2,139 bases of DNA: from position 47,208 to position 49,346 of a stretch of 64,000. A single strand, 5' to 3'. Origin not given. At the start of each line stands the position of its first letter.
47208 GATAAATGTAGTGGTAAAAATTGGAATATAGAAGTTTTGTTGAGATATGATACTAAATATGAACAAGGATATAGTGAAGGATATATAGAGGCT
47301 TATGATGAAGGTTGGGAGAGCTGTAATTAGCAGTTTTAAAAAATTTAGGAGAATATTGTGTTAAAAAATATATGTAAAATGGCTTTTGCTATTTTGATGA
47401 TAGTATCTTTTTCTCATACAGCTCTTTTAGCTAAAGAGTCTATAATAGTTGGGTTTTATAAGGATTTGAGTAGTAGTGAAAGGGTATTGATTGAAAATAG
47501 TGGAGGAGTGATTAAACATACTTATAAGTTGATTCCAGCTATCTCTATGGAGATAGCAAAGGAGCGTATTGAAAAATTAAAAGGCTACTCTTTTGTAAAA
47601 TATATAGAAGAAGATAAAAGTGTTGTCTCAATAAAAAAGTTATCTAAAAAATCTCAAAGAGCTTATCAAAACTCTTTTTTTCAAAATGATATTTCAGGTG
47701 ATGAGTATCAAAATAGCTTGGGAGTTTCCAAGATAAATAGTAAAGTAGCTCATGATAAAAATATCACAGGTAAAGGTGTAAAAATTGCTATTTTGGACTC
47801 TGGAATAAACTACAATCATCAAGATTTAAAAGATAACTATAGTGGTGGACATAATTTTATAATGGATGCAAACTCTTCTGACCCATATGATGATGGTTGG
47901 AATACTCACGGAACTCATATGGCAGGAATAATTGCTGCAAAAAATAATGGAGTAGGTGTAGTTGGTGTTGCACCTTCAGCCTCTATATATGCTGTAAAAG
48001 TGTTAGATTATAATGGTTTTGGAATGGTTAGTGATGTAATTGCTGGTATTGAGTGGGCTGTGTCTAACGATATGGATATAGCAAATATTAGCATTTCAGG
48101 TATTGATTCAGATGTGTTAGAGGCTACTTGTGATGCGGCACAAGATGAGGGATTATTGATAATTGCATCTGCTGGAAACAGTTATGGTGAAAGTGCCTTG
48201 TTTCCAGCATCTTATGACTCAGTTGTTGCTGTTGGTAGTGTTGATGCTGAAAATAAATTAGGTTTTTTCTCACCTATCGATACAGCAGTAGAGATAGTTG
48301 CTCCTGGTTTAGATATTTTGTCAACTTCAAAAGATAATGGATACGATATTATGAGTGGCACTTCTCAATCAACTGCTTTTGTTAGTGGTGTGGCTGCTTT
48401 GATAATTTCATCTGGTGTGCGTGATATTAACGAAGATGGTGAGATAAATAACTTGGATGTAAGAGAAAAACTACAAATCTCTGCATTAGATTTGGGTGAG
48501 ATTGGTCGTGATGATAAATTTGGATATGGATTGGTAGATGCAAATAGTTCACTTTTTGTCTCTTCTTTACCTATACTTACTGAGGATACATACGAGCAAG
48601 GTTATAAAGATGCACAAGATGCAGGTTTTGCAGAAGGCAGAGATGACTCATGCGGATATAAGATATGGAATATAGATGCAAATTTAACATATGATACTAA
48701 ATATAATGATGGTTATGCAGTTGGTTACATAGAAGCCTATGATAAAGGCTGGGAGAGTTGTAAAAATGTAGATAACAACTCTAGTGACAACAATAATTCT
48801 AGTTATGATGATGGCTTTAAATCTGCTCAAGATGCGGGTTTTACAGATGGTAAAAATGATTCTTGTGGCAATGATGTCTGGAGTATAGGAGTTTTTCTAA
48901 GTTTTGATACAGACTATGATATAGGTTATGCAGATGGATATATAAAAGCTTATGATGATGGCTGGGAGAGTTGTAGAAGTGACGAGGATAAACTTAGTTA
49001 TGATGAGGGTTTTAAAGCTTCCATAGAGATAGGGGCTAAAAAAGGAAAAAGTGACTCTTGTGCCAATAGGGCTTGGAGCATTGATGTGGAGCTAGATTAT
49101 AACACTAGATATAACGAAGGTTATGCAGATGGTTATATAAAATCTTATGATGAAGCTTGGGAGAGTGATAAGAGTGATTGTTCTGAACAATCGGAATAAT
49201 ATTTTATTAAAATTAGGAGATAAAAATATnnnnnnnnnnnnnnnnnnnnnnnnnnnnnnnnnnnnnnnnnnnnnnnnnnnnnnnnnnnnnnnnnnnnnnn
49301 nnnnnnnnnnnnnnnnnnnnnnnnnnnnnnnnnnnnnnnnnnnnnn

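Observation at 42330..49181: Unrecognised ~58-aa Tyr/Asp/Trp-rich two-Cys repeat shared by the cytochromes and by their neighbouring protease (11 copies)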

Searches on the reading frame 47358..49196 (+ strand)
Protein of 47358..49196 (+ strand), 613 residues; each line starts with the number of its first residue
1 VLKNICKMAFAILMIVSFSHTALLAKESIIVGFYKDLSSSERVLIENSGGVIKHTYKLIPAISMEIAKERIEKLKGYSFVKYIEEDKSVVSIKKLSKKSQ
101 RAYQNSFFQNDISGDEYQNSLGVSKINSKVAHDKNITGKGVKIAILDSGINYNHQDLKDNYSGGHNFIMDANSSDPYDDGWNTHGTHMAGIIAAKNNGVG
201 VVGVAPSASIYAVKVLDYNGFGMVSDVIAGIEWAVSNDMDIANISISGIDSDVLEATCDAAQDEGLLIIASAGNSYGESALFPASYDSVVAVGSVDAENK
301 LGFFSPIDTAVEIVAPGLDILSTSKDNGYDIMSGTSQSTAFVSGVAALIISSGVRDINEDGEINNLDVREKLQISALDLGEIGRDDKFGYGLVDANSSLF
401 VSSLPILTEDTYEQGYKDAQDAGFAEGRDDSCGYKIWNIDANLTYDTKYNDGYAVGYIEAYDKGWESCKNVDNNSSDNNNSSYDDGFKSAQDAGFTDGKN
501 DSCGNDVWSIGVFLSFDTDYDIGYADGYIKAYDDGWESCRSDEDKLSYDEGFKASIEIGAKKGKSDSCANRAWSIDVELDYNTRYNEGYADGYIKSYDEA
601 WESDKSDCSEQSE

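Call 6: search_protein_families(library=pfam, proteins=[window:47358-49196:+], max_evalue=1)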
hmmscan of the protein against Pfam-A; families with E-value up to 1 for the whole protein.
window:47358-49196:+ (613 aa): 6 families
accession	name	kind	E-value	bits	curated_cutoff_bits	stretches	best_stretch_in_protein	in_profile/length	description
PF00082.27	Peptidase_S8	-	1e-54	186.3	21.8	1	138-391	1-288/288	Subtilase family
PF09811.14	Yae1_N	-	0.001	19.2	27.5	1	412-430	2-20/39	Essential protein Yae1, N terminal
PF08307.16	Glyco_hydro_98C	-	0.0024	17.8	25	1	30-136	27-125/270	Glycosyl hydrolase family 98 C-terminal domain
PF18237.6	Tk-SP_N-pro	-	0.0039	17.5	26.5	1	29-68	25-65/67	Tk-SP N-propeptide domain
PF05922.21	Inhibitor_I9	-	0.019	16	21.2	1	41-89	33-79/82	Peptidase inhibitor I9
PF03599.22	CdhD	-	0.12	11.5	24.8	1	243-296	99-153/387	CO dehydrogenase/acetyl-CoA synthase delta subunit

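Call 7: search_protein_families(library=ncbifam, proteins=[window:47358-49196:+], max_evalue=1)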
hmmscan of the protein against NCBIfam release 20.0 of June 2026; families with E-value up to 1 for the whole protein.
window:47358-49196:+ (613 aa): 9 families
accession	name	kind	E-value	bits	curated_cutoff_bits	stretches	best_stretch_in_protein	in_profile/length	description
TIGR03921.1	T7SS_mycosin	equivalog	1.7e-50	172.1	278.75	1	132-404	7-290/353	type VII secretion-associated serine protease mycosin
NF033595.1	denti_PrtP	equivalog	5.6e-21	74.8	300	2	260-394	361-497/606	dentilisin complex serine proteinase subunit PrtP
NF049966.1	QH_SP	equivalog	1.9e-20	73.2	165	1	142-353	1-195/219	subtilisin-like serine protease QhpE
TIGR03895.1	protease_PatA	subfamily_domain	1.2e-18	67.2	421.05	1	184-376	1-200/606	PatA/PatG family cyanobactin maturation protease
NF051851.1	AtpSerPepEprS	equivalog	7.3e-12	44.1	1700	2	114-213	42-147/988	autotransporter serine peptidase EprS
NF040808.2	CspC_non_triad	exception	3.2e-10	39.1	675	2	310-351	458-499/556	bile acid germinant receptor pseudoprotease CspC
NF040809.1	germ_prot_CspBA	exception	6.5e-09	34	1250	2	309-395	1004-1091/1099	bifunctional germination protease/germinant receptor pseudoprotease CspBA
NF042956.1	IteS_antiphage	equivalog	0.00045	18.6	900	1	116-250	234-362/747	S8 family anti-phage peptidase IteS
NF009925.1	PRK13386.1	equivalog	0.053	12.8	192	0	516-566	35-85/228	flagellar assembly protein FliH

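Call 13: find_related_loci(query=window:47358-49196:+, collection=genome_contigs, flank=10000)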
Query window:47358-49196:+ (613 aa) in genome_contigs; peptide patterns used: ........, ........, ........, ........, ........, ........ (x = any residue, [..] = any of these).
29 stretches matched a pattern; 5 encode a relative of the query (tblastn E <= 1e-3); 5 distinct loci.
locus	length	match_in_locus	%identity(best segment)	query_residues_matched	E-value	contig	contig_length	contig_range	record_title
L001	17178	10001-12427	52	3-603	5e-174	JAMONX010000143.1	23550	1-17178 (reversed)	MAG: Campylobacterales bacterium isolate 4281-140_metabat2_scaf2bin.081 4281-140_scaffold_751_c1, whole genome shotgun s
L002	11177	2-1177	54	34-419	1e-130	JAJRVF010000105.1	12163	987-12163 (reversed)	MAG: Campylobacterales bacterium isolate Dive96_bin10.297 k141_1683126, whole genome shotgun sequence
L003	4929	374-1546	49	2-395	4e-121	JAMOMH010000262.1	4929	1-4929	MAG: Sedimenticola sp. isolate 4281-140_maxbin2_scaf2bin.136 4281-140_scaffold_6549_c2, whole genome shotgun sequence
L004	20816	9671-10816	48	13-395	9e-106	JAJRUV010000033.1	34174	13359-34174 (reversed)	MAG: Gammaproteobacteria bacterium isolate Dive96_bin10.234 k141_962860, whole genome shotgun sequence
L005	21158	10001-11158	41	3-405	6e-83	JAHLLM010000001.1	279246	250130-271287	MAG: Desulfobulbaceae bacterium isolate MAG127 NODE_162_length_279246_cov_198.012676, whole genome shotgun sequence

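Call 18: search_solved_structures(query=window:47358-49196:+, max_evalue=1e-20)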
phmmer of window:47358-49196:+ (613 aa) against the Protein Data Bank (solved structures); distinct sequences matched with E-value up to 1e-20: 102 (the best 60 are shown).
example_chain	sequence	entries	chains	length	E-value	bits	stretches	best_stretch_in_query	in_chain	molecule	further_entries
3whi_A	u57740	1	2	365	1.3e-56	195.7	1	28-394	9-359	Subtilisin E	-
3vyv_A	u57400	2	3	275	1.2e-54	189.2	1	121-394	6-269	Subtilisin NAT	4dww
5gl8_A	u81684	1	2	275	1.3e-54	189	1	121-394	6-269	Subtilisin NAT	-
1s01_A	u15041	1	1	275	4.4e-54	187.3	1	121-354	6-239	Subtilisin BPN'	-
1sbi_A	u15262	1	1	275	4.8e-54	187.2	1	121-354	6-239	SUBTILISIN 8397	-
1mee_A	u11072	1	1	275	6e-54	186.9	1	121-394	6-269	MESENTERICOPEPTIDASE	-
1sbh_A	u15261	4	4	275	7.8e-54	186.5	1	121-353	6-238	SUBTILISIN 8397+1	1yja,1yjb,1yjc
6o44_A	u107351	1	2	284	8.2e-54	186.4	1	121-395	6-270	Nattokinase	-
6pak_A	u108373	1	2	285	8.5e-54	186.3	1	121-395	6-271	Subtilisin E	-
1aqn_A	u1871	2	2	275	1.3e-53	185.7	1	121-354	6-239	SUBTILISIN 8324 | SUBTILISIN BPN'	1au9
1suc_A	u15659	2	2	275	1.8e-53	185.3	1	121-354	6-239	SUBTILISIN BPN' CRB-S3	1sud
1ak9_A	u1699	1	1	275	2.2e-53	185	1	121-354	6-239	SUBTILISIN 8321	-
1scj_A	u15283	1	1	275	3.4e-53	184.4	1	121-394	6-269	SUBTILISIN E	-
2sni_E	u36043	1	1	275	4.1e-53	184.1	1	121-381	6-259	SUBTILISIN NOVO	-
1sbn_E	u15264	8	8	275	8.6e-53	183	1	121-354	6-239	SUBTILISIN NOVO BPN' | SUBTILISIN BPN'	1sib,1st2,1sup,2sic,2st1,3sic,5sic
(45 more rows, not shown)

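Call 59: find_homologous_proteins(query=window:47358-49196:+, max_evalue=1e-60)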
Query window:47358-49196:+ (613 aa): 361 proteins with E <= 1e-60 among 8000 candidates; the best 120 are listed.
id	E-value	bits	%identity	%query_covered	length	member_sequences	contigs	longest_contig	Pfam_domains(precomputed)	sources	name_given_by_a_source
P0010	0.0e+0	1354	100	100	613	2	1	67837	PF00082.28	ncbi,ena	-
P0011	0.0e+0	1196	87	100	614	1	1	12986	PF00082.28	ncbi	-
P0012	0.0e+0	1019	76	99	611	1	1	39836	PF05922.22,PF00082.28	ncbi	-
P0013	3.0e-295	999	74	99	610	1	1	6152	PF00082.28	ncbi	-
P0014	2.3e-173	596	54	88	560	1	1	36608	PF00082.28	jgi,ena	-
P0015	1.5e-169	584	51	88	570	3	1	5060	PF05922.22,PF00082.28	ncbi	-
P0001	1.2e-165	571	51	88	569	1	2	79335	PF00082.28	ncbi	-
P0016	7.0e-162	558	50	88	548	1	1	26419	PF05922.22,PF00082.28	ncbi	-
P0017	7.6e-160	551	52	98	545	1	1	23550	PF00082.28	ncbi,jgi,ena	-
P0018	8.4e-154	532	54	88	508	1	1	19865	PF00082.28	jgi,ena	-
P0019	1.0e-142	495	57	68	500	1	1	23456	PF00082.28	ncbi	-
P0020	2.7e-140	487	59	64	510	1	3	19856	PF00082.28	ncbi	-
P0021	1.9e-131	458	54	66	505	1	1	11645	PF00082.28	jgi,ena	-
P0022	1.4e-130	455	55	64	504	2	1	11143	PF00082.28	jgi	-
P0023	4.7e-127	443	56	61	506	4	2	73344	PF00082.28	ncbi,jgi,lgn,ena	-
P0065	4.3e-97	344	46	62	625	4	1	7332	PF00082.28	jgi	-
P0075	3.7e-96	341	48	66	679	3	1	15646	PF13229.13,PF00404.25,PF00082.28,PF05048.20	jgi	jgi:subtilisin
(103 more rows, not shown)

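Call 60: list_cluster_members(proteins=[P0010, P0012, P0014, P0015, P0016, P0019, P0020])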
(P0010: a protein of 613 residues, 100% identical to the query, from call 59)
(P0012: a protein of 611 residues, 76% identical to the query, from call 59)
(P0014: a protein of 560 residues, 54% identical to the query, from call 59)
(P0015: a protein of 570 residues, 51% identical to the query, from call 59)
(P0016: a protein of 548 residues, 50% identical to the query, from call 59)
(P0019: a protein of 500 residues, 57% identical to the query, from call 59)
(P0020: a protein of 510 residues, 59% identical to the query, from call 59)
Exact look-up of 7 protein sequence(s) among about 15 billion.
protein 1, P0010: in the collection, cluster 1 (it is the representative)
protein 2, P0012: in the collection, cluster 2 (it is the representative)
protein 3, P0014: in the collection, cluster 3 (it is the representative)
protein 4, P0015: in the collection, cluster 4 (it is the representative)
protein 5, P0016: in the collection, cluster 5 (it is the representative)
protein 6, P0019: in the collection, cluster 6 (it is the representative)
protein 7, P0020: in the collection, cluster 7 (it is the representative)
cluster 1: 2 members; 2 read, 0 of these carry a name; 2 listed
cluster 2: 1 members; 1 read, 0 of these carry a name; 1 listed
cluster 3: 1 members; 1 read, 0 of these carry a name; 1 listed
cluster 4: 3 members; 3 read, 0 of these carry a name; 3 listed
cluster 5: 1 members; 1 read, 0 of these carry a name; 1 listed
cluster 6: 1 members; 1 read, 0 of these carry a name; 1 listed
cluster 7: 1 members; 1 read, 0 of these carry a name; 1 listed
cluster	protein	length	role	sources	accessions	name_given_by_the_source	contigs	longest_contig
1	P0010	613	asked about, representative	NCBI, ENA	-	-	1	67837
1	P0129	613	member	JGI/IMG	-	-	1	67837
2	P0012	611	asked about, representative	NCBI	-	-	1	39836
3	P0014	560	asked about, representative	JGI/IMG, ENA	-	-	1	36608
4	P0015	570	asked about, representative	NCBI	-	-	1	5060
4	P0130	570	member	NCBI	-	-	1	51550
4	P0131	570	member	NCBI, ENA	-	-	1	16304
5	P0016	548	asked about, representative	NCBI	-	-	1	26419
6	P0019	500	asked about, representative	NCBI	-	-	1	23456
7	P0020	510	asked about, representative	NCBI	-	-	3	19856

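Call 62: find_encoding_contigs(protein=P0010, flank=1000, max_places=3)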
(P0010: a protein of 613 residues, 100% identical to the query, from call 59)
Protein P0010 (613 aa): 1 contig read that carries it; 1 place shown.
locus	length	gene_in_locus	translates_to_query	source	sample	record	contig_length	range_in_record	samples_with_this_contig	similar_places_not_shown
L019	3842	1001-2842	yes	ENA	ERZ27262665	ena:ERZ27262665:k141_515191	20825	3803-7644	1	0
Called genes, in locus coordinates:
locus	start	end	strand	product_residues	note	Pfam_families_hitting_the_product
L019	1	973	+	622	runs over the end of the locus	PF14522:Cytochrome_C7 (faint)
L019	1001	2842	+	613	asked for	PF00082:Peptidase_S8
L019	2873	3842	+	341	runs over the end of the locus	PF13623:SurA_N_2 (faint), PF13624:SurA_N_3, PF13145:Rotamase_2, PF13616:Rotamase_3, PF00639:Rotamase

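Call 63: find_encoding_contigs(protein=P0016, flank=8000, max_places=2)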
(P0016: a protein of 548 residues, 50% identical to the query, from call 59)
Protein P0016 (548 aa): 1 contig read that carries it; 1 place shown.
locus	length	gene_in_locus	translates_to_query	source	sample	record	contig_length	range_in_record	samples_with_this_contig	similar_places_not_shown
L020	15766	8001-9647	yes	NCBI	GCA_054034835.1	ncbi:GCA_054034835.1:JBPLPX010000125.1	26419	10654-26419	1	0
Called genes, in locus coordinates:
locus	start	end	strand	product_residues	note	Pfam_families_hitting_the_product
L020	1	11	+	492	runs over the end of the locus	PF00082:Peptidase_S8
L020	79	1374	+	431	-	PF00749:tRNA-synt_1c, PF19269:Anticodon_2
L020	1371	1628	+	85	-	PF02325:CCB3_YggT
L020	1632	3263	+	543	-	PF01464:SLT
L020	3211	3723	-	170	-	-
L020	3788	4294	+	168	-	PF03205:MobB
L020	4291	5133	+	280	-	PF00316:FBPase, PF18913:FBPase_C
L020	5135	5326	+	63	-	-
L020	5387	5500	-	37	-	-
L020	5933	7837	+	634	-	PF14522:Cytochrome_C7 (faint)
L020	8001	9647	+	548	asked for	PF05922:Inhibitor_I9 (weak), PF00082:Peptidase_S8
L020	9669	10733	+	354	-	PF13624:SurA_N_3, PF13145:Rotamase_2, PF13616:Rotamase_3, PF00639:Rotamase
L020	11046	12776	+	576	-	PF17803:Cadherin_4, PF17963:Big_9, PF17892:Cadherin_5 (weak), PF13715:CarbopepD_reg_2 (faint), PF00041:fn3 (weak), PF13620:CarboxypepD_reg, PF17210:SdrD_B (weak)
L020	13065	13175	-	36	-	-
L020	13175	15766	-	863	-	?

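Call 65: find_encoding_contigs(protein=P0065, flank=8000, max_places=2)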
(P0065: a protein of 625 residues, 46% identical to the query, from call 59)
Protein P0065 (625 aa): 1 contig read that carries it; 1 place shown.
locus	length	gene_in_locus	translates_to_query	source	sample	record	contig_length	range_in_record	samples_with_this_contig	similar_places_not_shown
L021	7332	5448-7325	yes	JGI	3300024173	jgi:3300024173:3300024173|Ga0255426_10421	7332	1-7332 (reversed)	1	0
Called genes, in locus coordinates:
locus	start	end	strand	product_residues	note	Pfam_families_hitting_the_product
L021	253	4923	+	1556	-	PF22842:Pel9A-like_beta_helix (faint), PF13229:Beta_helix, PF05048:NosD (weak), PF13229:Beta_helix, PF05048:NosD, PF13229:Beta_helix, PF07705:CARDB, PF05048:NosD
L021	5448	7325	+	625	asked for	PF00082:Peptidase_S8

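Call 66: find_encoding_contigs(protein=P0075, flank=8000, max_places=2)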
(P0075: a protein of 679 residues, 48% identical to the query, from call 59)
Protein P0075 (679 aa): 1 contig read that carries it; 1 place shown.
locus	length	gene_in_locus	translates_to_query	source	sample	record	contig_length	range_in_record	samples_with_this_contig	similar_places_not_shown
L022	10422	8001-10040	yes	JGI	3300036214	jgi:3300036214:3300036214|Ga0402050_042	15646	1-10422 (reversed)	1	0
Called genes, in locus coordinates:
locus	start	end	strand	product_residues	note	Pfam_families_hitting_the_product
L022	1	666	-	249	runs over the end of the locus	PF00142:Fer4_NifH (faint), PF01656:CbiA, PF02374:ArsA_ATPase (faint), PF13614:AAA_31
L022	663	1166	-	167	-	PF01862:PvlArgDC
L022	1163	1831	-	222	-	PF01912:eIF-6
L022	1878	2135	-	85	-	PF01198:Ribosomal_L31e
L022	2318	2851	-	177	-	-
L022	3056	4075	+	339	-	-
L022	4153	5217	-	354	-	-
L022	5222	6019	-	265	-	PF00142:Fer4_NifH, PF01656:CbiA, PF02374:ArsA_ATPase (faint), PF10609:ParA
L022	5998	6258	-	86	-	-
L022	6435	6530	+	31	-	-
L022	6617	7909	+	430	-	PF14522:Cytochrome_C7 (faint), PF14537:Cytochrom_c3_2 (faint), PF01833:TIG (faint)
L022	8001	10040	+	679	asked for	PF00082:Peptidase_S8, PF05048:NosD, PF13229:Beta_helix, PF05048:NosD, PF00404:Dockerin_1 (weak)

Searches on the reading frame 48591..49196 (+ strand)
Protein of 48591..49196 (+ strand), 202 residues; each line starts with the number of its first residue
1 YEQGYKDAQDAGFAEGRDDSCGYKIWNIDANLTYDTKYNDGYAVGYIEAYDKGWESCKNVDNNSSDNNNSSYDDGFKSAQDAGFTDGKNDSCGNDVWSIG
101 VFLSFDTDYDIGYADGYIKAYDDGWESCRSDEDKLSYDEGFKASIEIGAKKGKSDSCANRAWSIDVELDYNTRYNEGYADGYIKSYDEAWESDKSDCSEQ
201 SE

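Call 7: search_protein_families(library=ncbifam, proteins=[window:48591-49196:+], max_evalue=1)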
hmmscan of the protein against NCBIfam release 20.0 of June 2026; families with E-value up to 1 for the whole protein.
window:48591-49196:+ (202 aa): 2 families
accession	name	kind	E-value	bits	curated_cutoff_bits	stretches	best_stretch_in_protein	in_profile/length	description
NF009925.1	PRK13386.1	equivalog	0.0014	17.9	192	1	105-155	35-85/228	flagellar assembly protein FliH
NF004267.1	PRK05687.1-3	equivalog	0.46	9.6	293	0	110-154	77-121/266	flagellar assembly protein FliH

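Call 45: predict_structure(alignment_id=A2)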
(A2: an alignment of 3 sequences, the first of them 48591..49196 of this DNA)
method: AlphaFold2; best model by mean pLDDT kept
length: 202 residues; sequences in the alignment: 3
mean_pLDDT: 32.2   pTM: 0.22
mean pLDDT of the five models: 32.2, 31.6, 31.1, 30.2, 29.4
residues with pLDDT >= 90: 0; 70-90: 0; 50-70: 0; < 50: 202
segments of 3 or more residues with pLDDT < 50: 1-202
pLDDT, mean of each block of 10 residues (from residue 1): 25 27 31 30 31 32 39 31 32 33 35 35 31 33 30 33 34 32 35 36 28
secondary structure, 60 per line:
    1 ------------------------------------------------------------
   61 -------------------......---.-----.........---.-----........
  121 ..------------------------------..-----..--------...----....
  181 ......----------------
elements in order: E80-85 E95-103 E113-122 E170-172 E177-186
